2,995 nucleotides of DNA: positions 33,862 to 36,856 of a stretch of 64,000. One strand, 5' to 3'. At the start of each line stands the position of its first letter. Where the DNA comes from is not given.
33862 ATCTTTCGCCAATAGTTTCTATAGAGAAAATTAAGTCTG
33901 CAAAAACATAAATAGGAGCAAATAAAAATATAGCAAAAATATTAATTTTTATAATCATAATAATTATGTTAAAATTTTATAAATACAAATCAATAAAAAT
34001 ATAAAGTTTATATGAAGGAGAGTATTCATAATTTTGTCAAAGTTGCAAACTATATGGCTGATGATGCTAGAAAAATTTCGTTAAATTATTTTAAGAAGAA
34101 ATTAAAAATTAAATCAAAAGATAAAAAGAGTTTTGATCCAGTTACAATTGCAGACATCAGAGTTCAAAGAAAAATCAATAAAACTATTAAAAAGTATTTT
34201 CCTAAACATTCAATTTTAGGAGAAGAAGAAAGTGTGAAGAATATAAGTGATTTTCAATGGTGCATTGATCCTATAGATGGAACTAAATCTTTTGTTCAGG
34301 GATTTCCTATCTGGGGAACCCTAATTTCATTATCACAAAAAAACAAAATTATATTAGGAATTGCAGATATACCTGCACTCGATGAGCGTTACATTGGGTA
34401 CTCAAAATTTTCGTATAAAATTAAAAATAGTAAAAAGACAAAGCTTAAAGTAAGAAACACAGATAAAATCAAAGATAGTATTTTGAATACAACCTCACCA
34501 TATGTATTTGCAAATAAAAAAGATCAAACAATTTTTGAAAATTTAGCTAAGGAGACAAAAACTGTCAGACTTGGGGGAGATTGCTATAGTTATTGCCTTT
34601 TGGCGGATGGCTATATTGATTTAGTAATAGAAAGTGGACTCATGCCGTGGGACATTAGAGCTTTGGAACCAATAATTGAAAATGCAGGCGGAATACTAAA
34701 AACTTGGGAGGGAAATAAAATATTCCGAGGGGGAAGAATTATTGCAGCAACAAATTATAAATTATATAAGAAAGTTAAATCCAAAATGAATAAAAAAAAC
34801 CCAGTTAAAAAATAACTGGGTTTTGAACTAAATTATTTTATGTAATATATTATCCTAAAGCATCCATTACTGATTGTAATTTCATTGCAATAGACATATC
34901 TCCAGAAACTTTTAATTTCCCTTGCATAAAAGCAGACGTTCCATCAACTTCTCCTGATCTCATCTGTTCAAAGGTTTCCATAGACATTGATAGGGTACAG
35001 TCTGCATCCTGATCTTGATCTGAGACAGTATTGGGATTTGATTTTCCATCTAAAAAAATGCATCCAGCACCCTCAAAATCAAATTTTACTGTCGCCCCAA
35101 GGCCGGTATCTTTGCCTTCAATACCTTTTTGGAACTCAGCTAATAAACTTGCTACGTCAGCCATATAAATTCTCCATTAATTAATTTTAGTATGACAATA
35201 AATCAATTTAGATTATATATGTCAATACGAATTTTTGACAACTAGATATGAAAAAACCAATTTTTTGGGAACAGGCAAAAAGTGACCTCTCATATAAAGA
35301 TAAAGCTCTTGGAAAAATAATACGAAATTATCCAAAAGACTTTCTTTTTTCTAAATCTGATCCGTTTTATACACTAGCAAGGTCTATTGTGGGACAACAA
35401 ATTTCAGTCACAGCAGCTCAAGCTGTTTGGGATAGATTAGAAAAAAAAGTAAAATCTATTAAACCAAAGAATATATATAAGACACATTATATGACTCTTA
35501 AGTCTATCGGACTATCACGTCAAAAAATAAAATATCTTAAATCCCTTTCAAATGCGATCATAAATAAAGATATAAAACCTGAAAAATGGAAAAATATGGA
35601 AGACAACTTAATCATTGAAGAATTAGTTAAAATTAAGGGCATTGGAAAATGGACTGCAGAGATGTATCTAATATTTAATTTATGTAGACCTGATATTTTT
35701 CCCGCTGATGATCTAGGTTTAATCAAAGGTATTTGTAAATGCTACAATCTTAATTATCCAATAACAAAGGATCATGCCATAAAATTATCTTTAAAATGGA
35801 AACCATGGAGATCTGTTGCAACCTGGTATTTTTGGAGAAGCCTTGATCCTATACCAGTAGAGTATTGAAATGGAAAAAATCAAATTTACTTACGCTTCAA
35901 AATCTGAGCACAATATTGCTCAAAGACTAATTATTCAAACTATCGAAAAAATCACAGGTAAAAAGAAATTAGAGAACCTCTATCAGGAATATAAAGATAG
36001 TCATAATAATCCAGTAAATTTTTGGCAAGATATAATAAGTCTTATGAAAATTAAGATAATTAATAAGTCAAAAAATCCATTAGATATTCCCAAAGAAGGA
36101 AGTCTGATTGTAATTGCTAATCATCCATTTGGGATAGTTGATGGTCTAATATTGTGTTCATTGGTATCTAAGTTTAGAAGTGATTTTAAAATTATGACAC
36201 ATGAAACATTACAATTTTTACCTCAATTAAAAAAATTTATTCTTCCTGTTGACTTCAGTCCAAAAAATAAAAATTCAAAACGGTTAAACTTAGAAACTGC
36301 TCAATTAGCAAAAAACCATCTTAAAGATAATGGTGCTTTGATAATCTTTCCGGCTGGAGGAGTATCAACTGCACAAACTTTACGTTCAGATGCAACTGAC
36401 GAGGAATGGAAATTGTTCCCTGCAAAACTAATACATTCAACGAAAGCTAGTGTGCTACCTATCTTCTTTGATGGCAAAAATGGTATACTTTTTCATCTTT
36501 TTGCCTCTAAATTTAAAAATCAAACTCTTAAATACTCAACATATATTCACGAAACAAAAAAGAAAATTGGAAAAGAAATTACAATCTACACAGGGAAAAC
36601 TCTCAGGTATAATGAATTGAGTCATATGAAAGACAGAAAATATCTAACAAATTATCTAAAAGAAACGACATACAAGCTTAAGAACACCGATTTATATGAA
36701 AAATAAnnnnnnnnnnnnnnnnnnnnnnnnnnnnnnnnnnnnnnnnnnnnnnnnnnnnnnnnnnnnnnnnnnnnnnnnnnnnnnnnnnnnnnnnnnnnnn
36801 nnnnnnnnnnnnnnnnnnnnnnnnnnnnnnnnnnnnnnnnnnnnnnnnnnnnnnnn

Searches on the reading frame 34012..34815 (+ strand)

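Call 47: search_protein_families(library=pfam, proteins=[window:34012-34815:+], max_evalue=0.001)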
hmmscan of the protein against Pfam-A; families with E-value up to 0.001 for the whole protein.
window:34012-34815:+ (267 aa): 1 family
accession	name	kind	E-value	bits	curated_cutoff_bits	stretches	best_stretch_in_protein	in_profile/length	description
PF00459.30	Inositol_P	-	6e-47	160.8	27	1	8-257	5-264/271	Inositol monophosphatase family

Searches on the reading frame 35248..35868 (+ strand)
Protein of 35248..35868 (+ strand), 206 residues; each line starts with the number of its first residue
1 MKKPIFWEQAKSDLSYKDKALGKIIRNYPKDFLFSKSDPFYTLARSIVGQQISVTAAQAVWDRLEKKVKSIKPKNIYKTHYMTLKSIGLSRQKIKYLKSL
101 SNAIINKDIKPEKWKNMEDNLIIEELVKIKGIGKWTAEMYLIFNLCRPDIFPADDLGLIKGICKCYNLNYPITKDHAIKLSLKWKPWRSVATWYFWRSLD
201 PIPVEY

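Call 47: search_protein_families(library=pfam, proteins=[window:35248-35868:+], max_evalue=0.001)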
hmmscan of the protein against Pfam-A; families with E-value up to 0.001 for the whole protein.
window:35248-35868:+ (206 aa): 1 family
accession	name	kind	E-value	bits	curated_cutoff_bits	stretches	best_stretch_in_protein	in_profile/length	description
PF00730.31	HhH-GPD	-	1.1e-14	55.1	26.2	1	45-184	2-105/108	HhH-GPD superfamily base excision DNA repair protein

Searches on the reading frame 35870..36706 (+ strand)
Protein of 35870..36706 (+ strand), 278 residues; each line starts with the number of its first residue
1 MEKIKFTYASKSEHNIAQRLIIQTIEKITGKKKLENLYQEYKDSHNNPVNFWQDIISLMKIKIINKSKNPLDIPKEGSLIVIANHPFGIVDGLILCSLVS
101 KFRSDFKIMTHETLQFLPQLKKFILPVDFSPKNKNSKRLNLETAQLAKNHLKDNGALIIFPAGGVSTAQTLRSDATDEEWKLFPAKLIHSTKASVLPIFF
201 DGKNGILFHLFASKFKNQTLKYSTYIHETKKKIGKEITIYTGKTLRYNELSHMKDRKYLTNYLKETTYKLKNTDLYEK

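Call 47: search_protein_families(library=pfam, proteins=[window:35870-36706:+], max_evalue=0.001)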
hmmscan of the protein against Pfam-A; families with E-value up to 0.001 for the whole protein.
window:35870-36706:+ (278 aa): 2 families
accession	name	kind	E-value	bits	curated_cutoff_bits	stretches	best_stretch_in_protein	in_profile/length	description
PF19576.4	Acyltransf_2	-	3.2e-13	49.7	27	1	65-273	60-262/266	Acyltransferase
PF01553.26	Acyltransferase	-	5.6e-09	36.3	23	1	69-171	6-108/132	Acyltransferase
